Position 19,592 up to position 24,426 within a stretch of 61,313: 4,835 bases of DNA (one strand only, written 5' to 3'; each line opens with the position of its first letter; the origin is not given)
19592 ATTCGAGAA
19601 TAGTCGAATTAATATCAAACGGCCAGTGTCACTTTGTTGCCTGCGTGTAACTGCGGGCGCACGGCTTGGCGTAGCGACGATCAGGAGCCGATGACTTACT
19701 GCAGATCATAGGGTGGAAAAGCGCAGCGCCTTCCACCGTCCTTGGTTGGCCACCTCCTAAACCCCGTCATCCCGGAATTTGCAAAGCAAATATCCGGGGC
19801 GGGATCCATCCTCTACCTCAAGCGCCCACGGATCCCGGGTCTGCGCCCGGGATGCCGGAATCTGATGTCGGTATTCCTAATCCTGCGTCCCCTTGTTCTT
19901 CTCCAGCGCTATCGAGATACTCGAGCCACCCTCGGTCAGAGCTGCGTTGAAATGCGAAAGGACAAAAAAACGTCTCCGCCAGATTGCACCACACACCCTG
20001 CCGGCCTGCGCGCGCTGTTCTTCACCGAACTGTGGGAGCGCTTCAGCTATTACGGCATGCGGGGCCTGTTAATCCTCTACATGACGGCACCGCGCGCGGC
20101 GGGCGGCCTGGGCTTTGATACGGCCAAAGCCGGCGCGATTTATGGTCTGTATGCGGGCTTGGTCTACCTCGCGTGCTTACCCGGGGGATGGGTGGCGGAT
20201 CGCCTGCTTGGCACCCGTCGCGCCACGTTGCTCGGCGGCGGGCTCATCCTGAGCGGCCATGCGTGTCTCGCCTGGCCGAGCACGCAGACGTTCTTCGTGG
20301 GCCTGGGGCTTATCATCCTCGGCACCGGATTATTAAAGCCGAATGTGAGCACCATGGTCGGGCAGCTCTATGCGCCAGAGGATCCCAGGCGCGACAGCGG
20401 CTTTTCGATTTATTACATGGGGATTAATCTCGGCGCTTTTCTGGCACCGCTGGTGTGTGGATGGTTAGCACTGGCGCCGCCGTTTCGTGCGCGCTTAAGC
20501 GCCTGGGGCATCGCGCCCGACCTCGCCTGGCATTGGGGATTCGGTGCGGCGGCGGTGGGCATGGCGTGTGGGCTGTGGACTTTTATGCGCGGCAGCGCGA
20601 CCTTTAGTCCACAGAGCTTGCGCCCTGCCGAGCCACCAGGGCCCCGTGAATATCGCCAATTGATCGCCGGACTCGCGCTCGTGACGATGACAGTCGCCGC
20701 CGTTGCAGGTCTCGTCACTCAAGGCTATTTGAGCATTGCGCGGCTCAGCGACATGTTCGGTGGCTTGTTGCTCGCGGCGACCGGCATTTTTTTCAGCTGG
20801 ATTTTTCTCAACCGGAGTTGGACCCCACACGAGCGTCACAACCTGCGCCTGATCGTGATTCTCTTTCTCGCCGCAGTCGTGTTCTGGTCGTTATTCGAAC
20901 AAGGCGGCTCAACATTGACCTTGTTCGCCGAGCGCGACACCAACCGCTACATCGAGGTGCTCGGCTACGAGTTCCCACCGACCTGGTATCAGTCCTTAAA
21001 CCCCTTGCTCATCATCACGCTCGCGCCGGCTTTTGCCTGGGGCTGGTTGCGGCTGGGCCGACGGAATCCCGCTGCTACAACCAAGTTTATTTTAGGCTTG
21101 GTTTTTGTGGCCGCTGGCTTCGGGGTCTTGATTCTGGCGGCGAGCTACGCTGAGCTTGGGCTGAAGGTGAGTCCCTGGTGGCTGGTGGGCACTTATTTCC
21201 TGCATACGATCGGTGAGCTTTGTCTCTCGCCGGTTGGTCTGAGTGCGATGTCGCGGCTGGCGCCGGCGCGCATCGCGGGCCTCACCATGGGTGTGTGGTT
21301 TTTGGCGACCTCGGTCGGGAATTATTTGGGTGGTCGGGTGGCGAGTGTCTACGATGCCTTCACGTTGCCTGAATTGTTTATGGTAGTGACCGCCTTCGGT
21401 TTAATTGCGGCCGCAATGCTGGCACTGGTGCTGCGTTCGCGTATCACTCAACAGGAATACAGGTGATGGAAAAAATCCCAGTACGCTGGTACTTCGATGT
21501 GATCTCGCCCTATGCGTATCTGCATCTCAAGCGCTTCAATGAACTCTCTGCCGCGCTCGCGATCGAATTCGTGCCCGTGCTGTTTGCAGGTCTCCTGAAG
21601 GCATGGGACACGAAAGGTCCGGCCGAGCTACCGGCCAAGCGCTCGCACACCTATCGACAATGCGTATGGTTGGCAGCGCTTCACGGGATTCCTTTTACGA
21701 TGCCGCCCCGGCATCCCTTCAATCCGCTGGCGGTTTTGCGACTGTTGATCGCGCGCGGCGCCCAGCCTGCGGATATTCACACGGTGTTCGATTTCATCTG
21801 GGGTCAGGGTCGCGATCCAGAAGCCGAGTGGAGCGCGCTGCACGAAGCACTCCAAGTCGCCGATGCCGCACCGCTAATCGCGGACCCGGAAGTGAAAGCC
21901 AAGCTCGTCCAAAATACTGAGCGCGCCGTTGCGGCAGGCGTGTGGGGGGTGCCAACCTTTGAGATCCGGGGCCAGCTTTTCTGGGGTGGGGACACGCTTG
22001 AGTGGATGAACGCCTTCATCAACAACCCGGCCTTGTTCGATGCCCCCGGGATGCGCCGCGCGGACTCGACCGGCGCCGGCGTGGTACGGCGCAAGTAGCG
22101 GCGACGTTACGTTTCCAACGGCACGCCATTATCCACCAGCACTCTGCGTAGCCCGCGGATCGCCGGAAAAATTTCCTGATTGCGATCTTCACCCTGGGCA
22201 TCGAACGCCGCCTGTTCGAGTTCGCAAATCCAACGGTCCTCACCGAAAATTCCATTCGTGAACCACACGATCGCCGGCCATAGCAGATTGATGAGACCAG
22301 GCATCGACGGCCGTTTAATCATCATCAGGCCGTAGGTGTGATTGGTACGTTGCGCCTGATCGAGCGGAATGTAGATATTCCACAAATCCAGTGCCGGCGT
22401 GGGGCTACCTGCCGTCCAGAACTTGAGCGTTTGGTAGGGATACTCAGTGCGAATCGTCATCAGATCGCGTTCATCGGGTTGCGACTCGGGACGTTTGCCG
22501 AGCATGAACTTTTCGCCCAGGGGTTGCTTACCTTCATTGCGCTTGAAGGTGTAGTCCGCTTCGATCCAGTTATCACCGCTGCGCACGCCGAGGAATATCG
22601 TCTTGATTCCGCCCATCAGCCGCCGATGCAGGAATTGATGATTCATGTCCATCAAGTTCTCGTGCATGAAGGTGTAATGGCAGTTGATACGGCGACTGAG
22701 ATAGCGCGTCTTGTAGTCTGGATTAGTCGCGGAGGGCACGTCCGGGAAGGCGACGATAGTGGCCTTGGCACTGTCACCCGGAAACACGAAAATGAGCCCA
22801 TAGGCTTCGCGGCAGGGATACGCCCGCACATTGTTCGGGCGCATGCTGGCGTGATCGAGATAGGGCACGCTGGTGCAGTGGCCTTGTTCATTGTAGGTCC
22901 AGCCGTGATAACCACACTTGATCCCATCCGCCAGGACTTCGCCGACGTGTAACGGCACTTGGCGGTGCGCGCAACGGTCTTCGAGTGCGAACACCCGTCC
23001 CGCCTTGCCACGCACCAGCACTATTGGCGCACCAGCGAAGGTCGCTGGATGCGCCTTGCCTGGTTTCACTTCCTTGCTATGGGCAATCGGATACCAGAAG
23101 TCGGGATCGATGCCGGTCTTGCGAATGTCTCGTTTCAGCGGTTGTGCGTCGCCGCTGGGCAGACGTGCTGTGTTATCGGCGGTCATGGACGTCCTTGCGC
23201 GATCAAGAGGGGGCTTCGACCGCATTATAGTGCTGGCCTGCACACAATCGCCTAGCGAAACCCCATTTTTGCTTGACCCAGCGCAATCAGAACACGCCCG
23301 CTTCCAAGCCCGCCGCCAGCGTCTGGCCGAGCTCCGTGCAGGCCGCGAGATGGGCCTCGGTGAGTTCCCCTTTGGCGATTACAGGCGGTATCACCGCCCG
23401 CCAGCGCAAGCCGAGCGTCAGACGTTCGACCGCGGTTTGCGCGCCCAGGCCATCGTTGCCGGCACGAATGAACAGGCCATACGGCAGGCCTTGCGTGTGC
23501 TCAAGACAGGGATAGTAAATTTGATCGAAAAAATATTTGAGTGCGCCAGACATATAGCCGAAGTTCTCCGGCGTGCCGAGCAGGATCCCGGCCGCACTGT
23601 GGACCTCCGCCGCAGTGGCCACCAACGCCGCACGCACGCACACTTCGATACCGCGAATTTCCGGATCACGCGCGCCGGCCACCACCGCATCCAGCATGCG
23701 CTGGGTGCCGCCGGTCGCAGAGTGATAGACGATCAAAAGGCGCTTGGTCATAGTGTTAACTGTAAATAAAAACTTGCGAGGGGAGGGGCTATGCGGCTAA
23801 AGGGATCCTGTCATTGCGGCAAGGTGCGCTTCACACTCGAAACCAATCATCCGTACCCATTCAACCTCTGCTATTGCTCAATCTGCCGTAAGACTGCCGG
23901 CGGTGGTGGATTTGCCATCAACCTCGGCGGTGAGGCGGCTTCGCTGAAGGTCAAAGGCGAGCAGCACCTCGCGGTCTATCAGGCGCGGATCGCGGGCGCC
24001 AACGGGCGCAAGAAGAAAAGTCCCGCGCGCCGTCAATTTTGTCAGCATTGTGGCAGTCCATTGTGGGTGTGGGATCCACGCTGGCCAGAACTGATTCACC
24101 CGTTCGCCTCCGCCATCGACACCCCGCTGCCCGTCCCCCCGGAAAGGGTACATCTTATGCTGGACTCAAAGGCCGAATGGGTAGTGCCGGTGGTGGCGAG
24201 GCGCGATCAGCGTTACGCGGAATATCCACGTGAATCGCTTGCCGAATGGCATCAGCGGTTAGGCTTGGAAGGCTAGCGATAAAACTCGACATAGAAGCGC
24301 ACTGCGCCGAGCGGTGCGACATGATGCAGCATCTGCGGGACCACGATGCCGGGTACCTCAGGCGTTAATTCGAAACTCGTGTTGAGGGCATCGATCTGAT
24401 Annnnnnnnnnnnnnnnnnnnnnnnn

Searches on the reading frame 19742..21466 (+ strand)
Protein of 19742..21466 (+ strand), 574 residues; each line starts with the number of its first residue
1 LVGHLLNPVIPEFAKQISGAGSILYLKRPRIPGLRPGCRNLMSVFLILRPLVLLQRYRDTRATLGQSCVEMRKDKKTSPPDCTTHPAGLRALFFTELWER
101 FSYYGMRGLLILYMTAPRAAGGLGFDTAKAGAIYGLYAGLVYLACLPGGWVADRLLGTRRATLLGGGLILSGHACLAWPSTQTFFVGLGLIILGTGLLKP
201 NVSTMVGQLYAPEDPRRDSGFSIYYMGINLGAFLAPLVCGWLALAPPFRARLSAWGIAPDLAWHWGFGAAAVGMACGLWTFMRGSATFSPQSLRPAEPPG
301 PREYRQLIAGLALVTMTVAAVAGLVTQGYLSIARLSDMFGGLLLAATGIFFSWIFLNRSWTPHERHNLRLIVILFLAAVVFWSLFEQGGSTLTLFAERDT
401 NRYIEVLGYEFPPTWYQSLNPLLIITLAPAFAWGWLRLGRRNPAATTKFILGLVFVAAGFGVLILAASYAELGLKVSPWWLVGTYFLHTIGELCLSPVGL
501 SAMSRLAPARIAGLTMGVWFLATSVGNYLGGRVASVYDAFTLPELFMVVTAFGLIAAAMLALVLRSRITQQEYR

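Call 37: search_protein_families(library=pfam, proteins=[window:19742-21466:+], max_evalue=0.001)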
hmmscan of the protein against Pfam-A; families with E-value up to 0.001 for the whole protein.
window:19742-21466:+ (574 aa): 2 families
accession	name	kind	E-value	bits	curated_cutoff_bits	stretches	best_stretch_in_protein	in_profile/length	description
PF00854.27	PTR2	-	5.8e-71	239.9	27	1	162-542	4-384/392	POT family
PF07690.21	MFS_1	-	6.5e-19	68.5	33.4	2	101-384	6-285/347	Major Facilitator Superfamily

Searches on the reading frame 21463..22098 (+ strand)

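Call 37: search_protein_families(library=pfam, proteins=[window:21463-22098:+], max_evalue=0.001)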
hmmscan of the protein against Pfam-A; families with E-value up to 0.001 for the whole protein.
window:21463-22098:+ (211 aa): 1 family
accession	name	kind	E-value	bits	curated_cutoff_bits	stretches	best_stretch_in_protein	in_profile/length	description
PF01323.26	DSBA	-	2.1e-22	80.3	25.6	1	7-183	2-187/191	DSBA-like thioredoxin domain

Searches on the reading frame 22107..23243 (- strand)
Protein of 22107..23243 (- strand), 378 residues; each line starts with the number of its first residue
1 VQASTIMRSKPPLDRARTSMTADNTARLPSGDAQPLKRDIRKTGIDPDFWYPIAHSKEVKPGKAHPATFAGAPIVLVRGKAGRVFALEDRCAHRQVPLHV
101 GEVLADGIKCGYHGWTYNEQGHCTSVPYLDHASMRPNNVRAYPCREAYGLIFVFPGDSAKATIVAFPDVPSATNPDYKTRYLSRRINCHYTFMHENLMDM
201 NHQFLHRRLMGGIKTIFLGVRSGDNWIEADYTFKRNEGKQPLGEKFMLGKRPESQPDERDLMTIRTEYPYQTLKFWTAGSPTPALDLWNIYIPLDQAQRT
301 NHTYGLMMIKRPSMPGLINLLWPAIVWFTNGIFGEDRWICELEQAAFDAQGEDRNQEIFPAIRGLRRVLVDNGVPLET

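Call 37: search_protein_families(library=pfam, proteins=[window:22107-23243:-], max_evalue=0.001)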
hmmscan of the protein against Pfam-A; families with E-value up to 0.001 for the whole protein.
window:22107-23243:- (378 aa): 2 families
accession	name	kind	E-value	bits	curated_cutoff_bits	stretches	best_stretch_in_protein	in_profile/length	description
PF00355.32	Rieske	-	2.1e-22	79.2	20.3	1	50-131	2-83/88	Rieske [2Fe-2S] domain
PF19112.6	VanA_C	-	4.7e-13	50.1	23.5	1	186-354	1-169/193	Vanillate O-demethylase oxygenase C-terminal domain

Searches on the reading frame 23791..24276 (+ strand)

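Call 37: search_protein_families(library=pfam, proteins=[window:23791-24276:+], max_evalue=0.001)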
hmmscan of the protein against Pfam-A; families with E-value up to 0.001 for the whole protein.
window:23791-24276:+ (161 aa): 1 family
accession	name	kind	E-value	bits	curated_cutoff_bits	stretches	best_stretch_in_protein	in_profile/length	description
PF04828.22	GFA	-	9.9e-18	64.7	24.3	1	3-117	2-107/115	Glutathione-dependent formaldehyde-activating enzyme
